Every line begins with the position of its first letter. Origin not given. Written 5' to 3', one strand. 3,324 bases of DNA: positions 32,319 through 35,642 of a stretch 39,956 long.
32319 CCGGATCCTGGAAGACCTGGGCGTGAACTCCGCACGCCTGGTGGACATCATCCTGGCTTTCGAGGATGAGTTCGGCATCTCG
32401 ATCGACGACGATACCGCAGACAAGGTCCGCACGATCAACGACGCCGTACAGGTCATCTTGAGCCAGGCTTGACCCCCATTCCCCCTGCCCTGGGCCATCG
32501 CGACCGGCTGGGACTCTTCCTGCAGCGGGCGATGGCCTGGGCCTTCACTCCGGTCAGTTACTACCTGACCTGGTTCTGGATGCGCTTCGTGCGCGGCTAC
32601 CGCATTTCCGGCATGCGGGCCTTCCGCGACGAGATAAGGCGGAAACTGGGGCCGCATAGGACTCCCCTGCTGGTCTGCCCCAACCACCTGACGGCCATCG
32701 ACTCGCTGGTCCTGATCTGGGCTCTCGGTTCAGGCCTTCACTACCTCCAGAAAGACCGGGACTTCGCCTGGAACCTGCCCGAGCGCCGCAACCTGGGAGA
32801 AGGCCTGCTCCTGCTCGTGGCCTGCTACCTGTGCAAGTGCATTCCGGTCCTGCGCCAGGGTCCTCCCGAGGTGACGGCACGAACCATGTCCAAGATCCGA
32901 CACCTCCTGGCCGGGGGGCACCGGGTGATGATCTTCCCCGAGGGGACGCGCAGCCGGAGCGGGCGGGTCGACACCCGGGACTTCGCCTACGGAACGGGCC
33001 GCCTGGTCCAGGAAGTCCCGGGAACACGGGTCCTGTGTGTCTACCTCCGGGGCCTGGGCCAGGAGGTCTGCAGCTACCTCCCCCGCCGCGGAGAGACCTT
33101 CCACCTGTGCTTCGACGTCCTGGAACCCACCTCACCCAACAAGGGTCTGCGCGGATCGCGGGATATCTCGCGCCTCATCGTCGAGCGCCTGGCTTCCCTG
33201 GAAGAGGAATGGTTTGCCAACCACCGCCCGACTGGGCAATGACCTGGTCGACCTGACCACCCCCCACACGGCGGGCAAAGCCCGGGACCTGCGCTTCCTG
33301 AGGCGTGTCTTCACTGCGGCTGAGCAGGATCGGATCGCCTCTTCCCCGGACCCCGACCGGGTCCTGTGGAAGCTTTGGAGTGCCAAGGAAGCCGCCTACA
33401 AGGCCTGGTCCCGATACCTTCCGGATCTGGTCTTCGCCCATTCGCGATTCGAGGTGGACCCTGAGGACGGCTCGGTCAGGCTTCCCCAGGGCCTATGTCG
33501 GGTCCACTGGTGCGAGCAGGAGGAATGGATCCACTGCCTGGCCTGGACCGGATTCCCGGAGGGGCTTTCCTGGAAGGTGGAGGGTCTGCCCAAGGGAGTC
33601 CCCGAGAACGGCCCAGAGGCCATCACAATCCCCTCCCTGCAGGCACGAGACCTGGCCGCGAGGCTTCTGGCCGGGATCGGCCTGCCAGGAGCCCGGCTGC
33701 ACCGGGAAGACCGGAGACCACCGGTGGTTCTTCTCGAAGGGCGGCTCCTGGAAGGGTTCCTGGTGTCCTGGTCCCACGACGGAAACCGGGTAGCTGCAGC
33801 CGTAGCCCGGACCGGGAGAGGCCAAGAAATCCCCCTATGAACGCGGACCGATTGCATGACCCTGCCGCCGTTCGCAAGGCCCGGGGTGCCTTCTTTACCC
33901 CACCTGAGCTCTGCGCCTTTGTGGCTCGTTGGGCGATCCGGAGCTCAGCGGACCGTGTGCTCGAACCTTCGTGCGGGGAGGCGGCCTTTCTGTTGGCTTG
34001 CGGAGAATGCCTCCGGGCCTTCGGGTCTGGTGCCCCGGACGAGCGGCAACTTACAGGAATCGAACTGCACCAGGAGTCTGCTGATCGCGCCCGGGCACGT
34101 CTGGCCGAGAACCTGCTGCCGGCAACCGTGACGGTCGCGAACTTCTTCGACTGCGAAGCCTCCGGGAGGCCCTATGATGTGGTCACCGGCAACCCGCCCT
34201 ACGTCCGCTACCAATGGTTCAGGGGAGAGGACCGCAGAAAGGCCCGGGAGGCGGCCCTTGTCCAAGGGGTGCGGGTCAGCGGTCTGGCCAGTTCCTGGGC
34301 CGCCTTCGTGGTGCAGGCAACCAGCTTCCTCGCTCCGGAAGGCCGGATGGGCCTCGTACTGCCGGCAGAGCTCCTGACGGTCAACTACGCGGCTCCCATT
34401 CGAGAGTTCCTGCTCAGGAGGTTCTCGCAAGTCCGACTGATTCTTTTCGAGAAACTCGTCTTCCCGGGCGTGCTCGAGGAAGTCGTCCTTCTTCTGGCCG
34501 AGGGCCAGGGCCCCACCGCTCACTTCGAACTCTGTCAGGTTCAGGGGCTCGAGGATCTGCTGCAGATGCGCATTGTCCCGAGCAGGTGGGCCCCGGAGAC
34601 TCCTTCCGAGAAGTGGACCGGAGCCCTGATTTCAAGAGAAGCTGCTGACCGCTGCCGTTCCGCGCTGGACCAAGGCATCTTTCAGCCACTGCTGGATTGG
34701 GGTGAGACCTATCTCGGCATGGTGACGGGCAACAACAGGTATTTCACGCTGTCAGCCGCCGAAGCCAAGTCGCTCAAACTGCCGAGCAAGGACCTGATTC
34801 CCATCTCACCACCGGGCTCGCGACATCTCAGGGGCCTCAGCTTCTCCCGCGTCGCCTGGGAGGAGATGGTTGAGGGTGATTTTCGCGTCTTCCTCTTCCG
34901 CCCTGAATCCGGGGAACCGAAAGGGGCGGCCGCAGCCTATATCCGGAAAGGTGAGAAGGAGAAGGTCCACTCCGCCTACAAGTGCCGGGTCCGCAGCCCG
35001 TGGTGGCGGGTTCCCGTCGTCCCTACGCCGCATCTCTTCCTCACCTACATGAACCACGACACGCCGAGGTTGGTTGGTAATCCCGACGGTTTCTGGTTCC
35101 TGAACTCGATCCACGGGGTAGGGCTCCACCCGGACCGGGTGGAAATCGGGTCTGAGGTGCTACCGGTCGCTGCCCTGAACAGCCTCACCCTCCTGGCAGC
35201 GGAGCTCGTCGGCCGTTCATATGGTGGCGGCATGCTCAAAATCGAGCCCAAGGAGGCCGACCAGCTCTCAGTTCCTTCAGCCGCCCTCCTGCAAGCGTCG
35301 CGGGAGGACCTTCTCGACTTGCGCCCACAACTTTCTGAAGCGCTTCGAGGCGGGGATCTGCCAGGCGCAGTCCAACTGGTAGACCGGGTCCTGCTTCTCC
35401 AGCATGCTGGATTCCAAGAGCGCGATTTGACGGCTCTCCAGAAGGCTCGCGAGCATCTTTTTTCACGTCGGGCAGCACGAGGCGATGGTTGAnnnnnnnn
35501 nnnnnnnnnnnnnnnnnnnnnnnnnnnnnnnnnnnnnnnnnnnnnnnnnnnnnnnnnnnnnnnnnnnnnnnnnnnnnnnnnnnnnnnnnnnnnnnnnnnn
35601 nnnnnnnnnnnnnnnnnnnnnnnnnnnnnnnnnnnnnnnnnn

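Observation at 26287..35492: Eleven-gene, translationally coupled, self-contained type II FAS-like lipid cassette with its own ACP, PPTase and acyltransferase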

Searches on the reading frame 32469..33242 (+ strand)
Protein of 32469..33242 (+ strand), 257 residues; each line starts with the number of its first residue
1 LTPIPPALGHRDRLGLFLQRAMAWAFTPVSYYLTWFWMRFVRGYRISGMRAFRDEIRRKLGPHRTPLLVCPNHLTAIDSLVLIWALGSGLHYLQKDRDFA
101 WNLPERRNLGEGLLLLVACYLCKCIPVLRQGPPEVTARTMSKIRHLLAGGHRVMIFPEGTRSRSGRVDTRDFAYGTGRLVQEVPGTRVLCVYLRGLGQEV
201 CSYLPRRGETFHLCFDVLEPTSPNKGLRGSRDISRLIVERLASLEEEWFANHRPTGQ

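Call 5: search_protein_families(library=pfam, proteins=[window:32469-33242:+], max_evalue=0.01)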
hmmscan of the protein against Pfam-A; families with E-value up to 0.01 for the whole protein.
window:32469-33242:+ (257 aa): 1 family
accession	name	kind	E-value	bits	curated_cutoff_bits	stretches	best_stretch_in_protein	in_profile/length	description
PF01553.26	Acyltransferase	-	1.6e-13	51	23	1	62-188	11-126/132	Acyltransferase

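Call 6: search_protein_families(library=ncbifam, proteins=[window:32469-33242:+], max_evalue=0.01)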
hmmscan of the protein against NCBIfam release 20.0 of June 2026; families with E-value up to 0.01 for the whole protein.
window:32469-33242:+ (257 aa): 3 families
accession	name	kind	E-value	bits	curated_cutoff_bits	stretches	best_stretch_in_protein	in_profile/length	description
NF006386.0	PRK08633.1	equivalog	9e-12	43.5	1221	1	62-203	438-561/1147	acyl-[ACP]--phospholipid O-acyltransferase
TIGR00530.1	AGP_acyltrn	subfamily_domain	1.5e-06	28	102.95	1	62-167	13-106/130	1-acylglycerol-3-phosphate O-acyltransferase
NF052553.1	LyOrLpactfOlsABRUA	equivalog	0.0019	17.4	300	1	35-167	41-153/263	lyso-ornithine lipid O-acyltransferase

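Call 39: find_homologous_proteins(query=window:32469-33242:+, max_evalue=1e-10)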
Query window:32469-33242:+ (257 aa): 1138 proteins with E <= 1e-10 among 2665 candidates; the best 120 are listed.
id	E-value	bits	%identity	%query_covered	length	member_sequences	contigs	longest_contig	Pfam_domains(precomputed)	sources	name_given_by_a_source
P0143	2.1e-175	599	100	100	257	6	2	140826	PF01553.27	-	-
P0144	1.3e-153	528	88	100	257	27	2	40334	PF01553.27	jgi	-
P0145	5.7e-134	464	77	100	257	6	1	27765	PF01553.27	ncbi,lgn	-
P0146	2.4e-131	455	77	100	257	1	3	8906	PF01553.27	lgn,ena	-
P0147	7.3e-115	401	73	93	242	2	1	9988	PF01553.27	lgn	-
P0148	1.7e-114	400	69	98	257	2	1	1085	PF01553.27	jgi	-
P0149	2.4e-101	357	62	99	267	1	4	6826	PF01553.27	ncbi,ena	-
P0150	2.0e-90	321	63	95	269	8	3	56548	PF01553.27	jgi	jgi:hypothetical protein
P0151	1.5e-75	272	54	95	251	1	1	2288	PF01553.27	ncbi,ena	-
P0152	1.9e-74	268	51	98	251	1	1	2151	PF01553.27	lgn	-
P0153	4.6e-73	264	53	95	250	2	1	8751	PF01553.27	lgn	-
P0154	4.5e-71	257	47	98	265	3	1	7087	PF01553.27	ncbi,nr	ncbi:MAG: 1-acyl-sn-glycerol-3-phosphate acyltransferase [Spirochaetales bacterium]|nr:1-acyl-sn-gly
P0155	2.3e-70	255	50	95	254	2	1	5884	PF01553.27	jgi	-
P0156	3.2e-70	255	47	96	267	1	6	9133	PF01553.27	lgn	-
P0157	7.5e-70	253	50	95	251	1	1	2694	PF01553.27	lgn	-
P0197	3.1e-58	215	42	92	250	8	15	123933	PF01553.27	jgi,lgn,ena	jgi:1-acyl-sn-glycerol-3-phosphate acyltransferase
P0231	2.1e-56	209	45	94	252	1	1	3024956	PF01553.27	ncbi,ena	-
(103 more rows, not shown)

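Call 44: find_encoding_contigs(protein=P0231, flank=10000, max_places=1)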
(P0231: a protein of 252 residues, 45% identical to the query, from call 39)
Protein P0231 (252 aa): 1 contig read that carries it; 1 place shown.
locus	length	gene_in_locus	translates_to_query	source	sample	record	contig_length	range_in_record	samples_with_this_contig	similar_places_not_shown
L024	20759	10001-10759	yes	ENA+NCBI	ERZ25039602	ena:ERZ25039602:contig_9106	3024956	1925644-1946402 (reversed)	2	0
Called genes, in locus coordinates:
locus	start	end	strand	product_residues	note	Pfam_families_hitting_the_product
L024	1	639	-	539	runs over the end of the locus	PF21274:Rng_hyd_C, PF04909:Amidohydro_2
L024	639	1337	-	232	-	PF01494:FAD_binding_3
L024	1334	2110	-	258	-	PF01494:FAD_binding_3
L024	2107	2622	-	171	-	PF01557:FAA_hydrolase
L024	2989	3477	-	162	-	-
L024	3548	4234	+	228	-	PF00440:TetR_N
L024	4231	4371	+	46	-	-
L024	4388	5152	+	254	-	PF00106:adh_short, PF08659:KR, PF13561:adh_short_C2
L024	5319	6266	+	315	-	PF00106:adh_short (weak), PF08659:KR (faint), PF13561:adh_short_C2 (weak), PF12241:Enoyl_reductase (faint), PF00106:adh_short, PF13561:adh_short_C2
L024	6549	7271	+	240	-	PF08545:ACP_syn_III, PF08541:ACP_syn_III_C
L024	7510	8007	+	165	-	PF00106:adh_short, PF13561:adh_short_C2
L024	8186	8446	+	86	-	-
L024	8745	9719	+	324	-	PF00109:ketoacyl-synt, PF02801:Ketoacyl-synt_C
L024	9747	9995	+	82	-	PF00550:PP-binding (weak)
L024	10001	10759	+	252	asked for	PF01553:Acyltransferase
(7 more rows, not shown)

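Call 45: find_encoding_contigs(protein=P0197, flank=10000, max_places=1)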
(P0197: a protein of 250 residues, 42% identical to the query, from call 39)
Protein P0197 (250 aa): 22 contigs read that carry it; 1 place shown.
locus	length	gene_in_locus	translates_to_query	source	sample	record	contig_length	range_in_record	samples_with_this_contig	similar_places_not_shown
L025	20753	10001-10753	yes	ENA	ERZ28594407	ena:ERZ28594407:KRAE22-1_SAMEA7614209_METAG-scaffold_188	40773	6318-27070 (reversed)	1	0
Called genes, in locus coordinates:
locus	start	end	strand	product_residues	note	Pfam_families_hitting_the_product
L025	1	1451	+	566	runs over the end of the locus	PF02683:DsbD_TM, PF08534:Redoxin, PF00578:AhpC-TSA, PF13905:Thioredoxin_8, PF17991:Thioredoxin_10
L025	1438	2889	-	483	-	PF13393:tRNA-synt_His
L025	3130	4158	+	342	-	PF01761:DHQ_synthase, PF24621:DHQS_C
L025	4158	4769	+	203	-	PF00027:cNMP_binding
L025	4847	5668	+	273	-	PF00106:adh_short, PF13561:adh_short_C2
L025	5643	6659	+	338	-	PF08545:ACP_syn_III, PF08541:ACP_syn_III_C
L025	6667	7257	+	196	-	PF07977:FabA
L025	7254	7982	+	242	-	PF00106:adh_short, PF01370:Epimerase (weak), PF08659:KR, PF13561:adh_short_C2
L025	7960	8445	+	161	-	PF07977:FabA, PF22818:ApeI-like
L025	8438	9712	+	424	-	PF00109:ketoacyl-synt, PF02801:Ketoacyl-synt_C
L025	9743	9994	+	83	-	PF00550:PP-binding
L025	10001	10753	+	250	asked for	PF01553:Acyltransferase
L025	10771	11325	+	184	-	PF01648:ACPS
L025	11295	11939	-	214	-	-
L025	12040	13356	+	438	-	PF13347:MFS_2, PF07690:MFS_1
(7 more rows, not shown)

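Call 47: search_protein_representatives(protein=window:32469-33242:+)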
Query: 257 residues. Proteins with E-value up to 0.001 (for the whole library): 349; up to 1e-10: 195; up to 1e-30: 83. The best 150 are listed.
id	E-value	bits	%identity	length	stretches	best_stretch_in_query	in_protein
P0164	2.6e-66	240.1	50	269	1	19-252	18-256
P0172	9.2e-63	228.4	48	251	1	7-252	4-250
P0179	1.3e-61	224.7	45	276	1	5-253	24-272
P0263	1.3e-56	208.2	45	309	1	8-250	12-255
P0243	1.4e-56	208.2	46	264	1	6-253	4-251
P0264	5.0e-55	203.1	39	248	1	8-253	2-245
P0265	5.2e-54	199.7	46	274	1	34-252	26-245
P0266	2.8e-53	197.4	43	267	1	10-250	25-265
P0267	2.9e-53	197.3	44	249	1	34-250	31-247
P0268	4.1e-52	193.5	41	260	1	14-253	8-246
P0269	4.1e-52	193.5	42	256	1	11-252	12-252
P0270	3.4e-51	190.5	42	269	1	14-251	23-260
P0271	6.3e-51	189.6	39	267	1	9-250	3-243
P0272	9.0e-51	189.1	38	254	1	9-251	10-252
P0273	1.4e-50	188.5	41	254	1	8-251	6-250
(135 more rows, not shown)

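Call 64: predict_structure(alignment_id=A1)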
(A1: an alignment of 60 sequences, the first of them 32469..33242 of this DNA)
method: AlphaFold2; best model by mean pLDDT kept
length: 257 residues; sequences in the alignment: 60
mean_pLDDT: 95.4   pTM: 0.92
mean pLDDT of the five models: 95.4, 95.1, 94.9, 94.9, 94.7
residues with pLDDT >= 90: 243; 70-90: 8; 50-70: 5; < 50: 1
segments of 3 or more residues with pLDDT < 50: none
pLDDT, mean of each block of 10 residues (from residue 1): 82 98 97 98 98 97 94 97 98 97 94 94 95 95 97 96 95 97 97 96 97 98 97 98 97 72
secondary structure, 60 per line:
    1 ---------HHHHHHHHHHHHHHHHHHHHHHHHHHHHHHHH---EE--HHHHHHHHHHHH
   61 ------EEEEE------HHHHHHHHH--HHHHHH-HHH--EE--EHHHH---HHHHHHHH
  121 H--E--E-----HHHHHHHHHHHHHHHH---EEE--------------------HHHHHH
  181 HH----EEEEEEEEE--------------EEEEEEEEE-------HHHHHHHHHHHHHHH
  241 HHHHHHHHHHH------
elements in order: H10-41 H49-60 E67-71 H78-86 H89-94 H106-109 H113-121 H133-148 E152-154 H175-182 E187-195 E210-218 H226-251

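Call 68: fold_search(model_id=the predicted structure, library=pdb)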
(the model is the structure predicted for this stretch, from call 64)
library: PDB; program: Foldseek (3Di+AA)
matches with E <= 10: 538; with E <= 0.001: 5
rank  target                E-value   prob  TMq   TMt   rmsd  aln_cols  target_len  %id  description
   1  8e4y                  1.3e-05  1.00  0.48  0.20   5.1       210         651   18  Cryo-EM structure of human glycerol-3-phosphate acyltransferase 1 (GPAT1) in complex with 2-oxohexadecyl-CoA (released 2022-12-21)
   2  7zkq_T                5.9e-05  1.00  0.52  0.40   7.7       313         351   16  Early Pp module assembly intermediate of complex I (released 2022-11-23)
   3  5f2z_C                6.3e-05  1.00  0.43  0.45  13.5       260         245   13  Crystal structure of membrane associated PatA from Mycobacterium smegmatis in complex with palmitate - P21 space group (released 2016-03-09)
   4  7ojt_A                1.6e-04  1.00  0.43  0.44  13.2       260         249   13  Crystal structure of unliganded PatA, a membrane associated acyltransferase from Mycobacterium smegmatis (released 2021-10-27)
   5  5f34_C                2.7e-04  1.00  0.45  0.46  12.9       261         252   14  Crystal structure of membrane associated PatA from Mycobacterium smegmatis in complex with S-hexadecyl Coenzyme A - P2 (released 2016-03-09)
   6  5tsh_B                2.7e-02  0.35  0.26  0.20  11.4       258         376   11  PilB from Geobacter metallireducens bound to AMP-PNP (released 2017-05-17)
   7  8dze_A                3.2e-02  0.51  0.30  0.21  10.4       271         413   12  Cryo-EM structure of bundle-forming pilus extension ATPase from E. coli in the presence of AMP-PNP (class-1) (released 2022-10-26)
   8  5tsg_B                3.2e-02  0.35  0.27  0.21  11.1       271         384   12  PilB from Geobacter metallireducens bound to ADP (released 2017-05-17)
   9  6geb_C                3.6e-02  0.63  0.34  0.26   9.3       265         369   11  X-ray structure of the Legionella pneumophila ATPase DotB (released 2018-05-30)
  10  5tsh_D                3.8e-02  0.41  0.29  0.22  10.4       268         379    9  PilB from Geobacter metallireducens bound to AMP-PNP (released 2017-05-17)
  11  6geb_E                4.5e-02  0.57  0.34  0.26   9.3       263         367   11  X-ray structure of the Legionella pneumophila ATPase DotB (released 2018-05-30)
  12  6olj_A                4.5e-02  0.51  0.31  0.23  10.0       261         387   10  CryoEM structure of PilB from Geobacter metallireducens: C2ccocco conformation (released 2019-11-20)
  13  5tsh_E                4.5e-02  0.35  0.27  0.20  10.8       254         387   10  PilB from Geobacter metallireducens bound to AMP-PNP (released 2017-05-17)
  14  4ksr_A                4.5e-02  0.35  0.28  0.17   9.4       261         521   12  Crystal Structure of the Vibrio cholerae ATPase GspE Hexamer (released 2013-09-04)
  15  6geb_A                4.8e-02  0.35  0.28  0.22  10.1       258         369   11  X-ray structure of the Legionella pneumophila ATPase DotB (released 2018-05-30)
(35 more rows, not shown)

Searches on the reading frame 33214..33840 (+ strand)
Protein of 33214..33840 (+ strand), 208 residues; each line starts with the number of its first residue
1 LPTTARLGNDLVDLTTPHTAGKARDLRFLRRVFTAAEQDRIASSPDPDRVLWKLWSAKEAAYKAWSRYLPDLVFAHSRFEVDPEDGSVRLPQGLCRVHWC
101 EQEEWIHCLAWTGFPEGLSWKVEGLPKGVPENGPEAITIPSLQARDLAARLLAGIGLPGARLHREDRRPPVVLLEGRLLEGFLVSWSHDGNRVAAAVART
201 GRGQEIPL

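Call 5: search_protein_families(library=pfam, proteins=[window:33214-33840:+], max_evalue=0.01)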
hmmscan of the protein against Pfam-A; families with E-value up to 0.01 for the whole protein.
window:33214-33840:+ (208 aa): 1 family
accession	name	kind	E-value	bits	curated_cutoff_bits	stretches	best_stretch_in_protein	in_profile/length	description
PF01648.25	ACPS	-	8.2e-15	55.3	25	1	7-89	2-84/111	4'-phosphopantetheinyl transferase superfamily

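Call 6: search_protein_families(library=ncbifam, proteins=[window:33214-33840:+], max_evalue=0.01)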
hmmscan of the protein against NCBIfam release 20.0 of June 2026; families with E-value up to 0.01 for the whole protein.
window:33214-33840:+ (208 aa): 5 families
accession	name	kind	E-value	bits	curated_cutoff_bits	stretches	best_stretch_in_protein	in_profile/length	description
TIGR00556.1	pantethn_trn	domain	5.9e-10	39.3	45.35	1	6-73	4-72/128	phosphopantetheine--protein transferase domain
NF000831.0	PRK00070.3-1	equivalog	0.00013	21.8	124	1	28-67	26-66/130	holo-ACP synthase AcpS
NF011256.0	PRK14662.1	equivalog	0.00036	20.9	150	1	7-67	5-65/123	4'-phosphopantetheinyl transferase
NF011250.0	PRK14656.1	equivalog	0.00073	19.6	175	0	7-71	5-69/126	holo-[acyl-carrier-protein] synthase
TIGR00516.1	acpS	equivalog_domain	0.0015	18.8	59.8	1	7-66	5-64/125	holo-ACP synthase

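Call 67: search_solved_structures(query=window:33214-33840:+, max_evalue=0.01)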
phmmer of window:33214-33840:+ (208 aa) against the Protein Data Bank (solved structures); distinct sequences matched with E-value up to 0.01: 0.

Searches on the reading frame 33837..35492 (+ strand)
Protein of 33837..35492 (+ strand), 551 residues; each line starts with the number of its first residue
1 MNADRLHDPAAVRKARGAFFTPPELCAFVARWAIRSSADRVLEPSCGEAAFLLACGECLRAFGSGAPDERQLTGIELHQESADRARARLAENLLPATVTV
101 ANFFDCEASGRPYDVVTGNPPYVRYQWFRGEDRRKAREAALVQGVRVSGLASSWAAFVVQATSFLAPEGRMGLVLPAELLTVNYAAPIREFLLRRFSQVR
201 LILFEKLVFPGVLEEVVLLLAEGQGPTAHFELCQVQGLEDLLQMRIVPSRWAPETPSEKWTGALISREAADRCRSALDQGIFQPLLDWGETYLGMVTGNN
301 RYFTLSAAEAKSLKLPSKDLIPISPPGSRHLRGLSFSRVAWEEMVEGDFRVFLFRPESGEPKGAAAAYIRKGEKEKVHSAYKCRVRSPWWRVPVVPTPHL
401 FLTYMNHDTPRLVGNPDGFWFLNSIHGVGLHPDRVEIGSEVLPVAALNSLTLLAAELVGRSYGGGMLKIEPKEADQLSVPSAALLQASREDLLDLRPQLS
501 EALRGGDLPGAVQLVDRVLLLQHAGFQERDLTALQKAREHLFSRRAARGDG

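Call 8: search_protein_families(library=pfam, proteins=[window:33837-35492:+], max_evalue=0.01)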
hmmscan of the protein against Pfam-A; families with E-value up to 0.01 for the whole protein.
window:33837-35492:+ (551 aa): 4 families
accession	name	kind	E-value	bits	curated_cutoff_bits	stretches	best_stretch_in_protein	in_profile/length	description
PF22837.1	M_Eco57I_C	-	5.5e-16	59.2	27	1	298-480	45-223/283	Type II methyltransferase M.Eco57I, C-terminal domain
PF02384.22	N6_Mtase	-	1.4e-11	44.7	20.4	1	13-194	22-203/311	N-6 DNA Methylase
PF07669.17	Eco57I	-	8.3e-11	42.7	25.3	1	103-208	65-170/171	Eco57I restriction-modification methylase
PF13649.12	Methyltransf_25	-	0.0026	18.9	27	1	56-118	7-70/97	Methyltransferase domain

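Call 56: search_protein_families(library=padloc, proteins=[window:33837-35492:+], max_evalue=0.001)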
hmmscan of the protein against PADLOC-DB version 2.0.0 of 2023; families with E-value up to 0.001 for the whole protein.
window:33837-35492:+ (551 aa): 30 families (the best 25 are shown)
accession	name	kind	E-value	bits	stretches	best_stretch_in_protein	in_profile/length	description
PDLC03301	MTase_II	-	1.4e-157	523.9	1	3-548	61-599/604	Type II methyltransferase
PDLC03267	MTase_II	-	4.1e-119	396.9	1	10-548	7-538/539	Type II methyltransferase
PDLC03222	MTase_II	-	5.4e-25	86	2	10-206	125-319/602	Type II methyltransferase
PDLC03331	MTase_II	-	2.2e-24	84.1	1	13-485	26-494/541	Type II methyltransferase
PDLC03328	MTase_II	-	2.9e-22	76.9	1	13-407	28-420/587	Type II methyltransferase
PDLC04134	mad2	-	5e-20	69.8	1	11-218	265-442/492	mads_2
PDLC03226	MTase_II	-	8.2e-15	52.4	1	10-216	10-229/579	Type II methyltransferase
PDLC03293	MTase_II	-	1.7e-14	51.4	1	9-219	9-204/427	Type II methyltransferase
PDLC03338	MTase_II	-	3.7e-14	50.4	1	9-220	122-347/604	Type II methyltransferase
PDLC03248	MTase_II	-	5.9e-14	49.7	1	17-218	10-191/521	Type II methyltransferase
PDLC03366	MTase_II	-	7.7e-14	49.3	1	16-220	22-221/568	Type II methyltransferase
PDLC03335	MTase_II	-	6.8e-13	46.1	1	14-209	77-290/607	Type II methyltransferase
PDLC03258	MTase_II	-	3.6e-10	37.6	1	14-193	20-173/366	Type II methyltransferase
PDLC03348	MTase_II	-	6.3e-09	32.9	1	109-304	344-530/727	Type II methyltransferase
PDLC03719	oMTase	-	7e-08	29.9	1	14-194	23-184/387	orphan methyltransferase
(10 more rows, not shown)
